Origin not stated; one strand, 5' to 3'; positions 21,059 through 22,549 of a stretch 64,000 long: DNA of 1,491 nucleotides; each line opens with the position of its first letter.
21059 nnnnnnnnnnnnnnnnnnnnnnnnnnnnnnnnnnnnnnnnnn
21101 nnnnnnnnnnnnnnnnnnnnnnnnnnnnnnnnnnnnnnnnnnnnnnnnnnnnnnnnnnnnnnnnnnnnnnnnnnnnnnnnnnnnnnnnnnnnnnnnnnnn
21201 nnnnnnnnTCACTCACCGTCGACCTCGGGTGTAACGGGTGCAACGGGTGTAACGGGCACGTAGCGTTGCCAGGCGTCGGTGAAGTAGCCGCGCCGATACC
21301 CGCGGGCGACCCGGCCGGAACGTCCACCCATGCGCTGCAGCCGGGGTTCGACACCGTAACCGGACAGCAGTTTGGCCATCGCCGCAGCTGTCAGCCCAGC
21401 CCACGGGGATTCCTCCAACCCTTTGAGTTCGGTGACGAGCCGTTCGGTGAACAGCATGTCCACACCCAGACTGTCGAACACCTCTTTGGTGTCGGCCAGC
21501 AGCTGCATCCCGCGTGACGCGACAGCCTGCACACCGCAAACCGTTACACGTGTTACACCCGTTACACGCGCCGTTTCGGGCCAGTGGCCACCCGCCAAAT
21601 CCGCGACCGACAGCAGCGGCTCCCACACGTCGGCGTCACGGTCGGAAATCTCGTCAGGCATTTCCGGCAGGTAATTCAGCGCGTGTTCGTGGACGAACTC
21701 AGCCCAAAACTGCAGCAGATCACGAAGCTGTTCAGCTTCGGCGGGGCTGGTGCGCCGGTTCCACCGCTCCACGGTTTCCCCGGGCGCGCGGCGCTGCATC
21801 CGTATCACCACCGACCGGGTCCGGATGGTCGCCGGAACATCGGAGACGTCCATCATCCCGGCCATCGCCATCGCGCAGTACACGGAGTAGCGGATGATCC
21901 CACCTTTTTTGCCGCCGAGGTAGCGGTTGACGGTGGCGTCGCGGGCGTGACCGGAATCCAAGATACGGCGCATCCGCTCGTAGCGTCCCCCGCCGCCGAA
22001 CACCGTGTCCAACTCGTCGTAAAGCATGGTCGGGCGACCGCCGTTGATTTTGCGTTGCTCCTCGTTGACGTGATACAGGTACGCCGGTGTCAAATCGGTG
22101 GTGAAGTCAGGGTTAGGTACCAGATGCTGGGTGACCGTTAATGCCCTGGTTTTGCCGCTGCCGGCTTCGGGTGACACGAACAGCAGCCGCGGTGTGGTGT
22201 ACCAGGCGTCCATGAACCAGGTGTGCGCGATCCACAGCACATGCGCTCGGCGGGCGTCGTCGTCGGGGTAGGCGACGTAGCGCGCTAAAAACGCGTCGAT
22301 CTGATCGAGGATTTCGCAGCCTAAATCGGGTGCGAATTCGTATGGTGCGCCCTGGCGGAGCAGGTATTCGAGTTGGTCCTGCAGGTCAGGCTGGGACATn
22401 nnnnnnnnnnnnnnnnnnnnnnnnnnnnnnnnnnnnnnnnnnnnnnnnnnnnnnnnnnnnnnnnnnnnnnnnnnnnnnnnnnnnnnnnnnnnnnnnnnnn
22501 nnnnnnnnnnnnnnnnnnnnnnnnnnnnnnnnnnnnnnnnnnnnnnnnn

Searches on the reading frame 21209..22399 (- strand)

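Call 12: search_protein_families(library=pfam, proteins=[window:21209-22399:-], max_evalue=0.001)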
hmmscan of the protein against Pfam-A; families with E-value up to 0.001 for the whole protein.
window:21209-22399:- (396 aa): 1 family
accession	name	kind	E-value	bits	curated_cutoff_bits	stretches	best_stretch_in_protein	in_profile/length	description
PF12307.13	DUF3631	-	3e-50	171.3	24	1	200-380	1-182/182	Protein of unknown function (DUF3631)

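Call 32: search_protein_families(library=phrogs, proteins=[window:21209-22399:-], max_evalue=0.001)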
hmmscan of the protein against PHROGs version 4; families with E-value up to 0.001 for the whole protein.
window:21209-22399:- (396 aa): 0 families
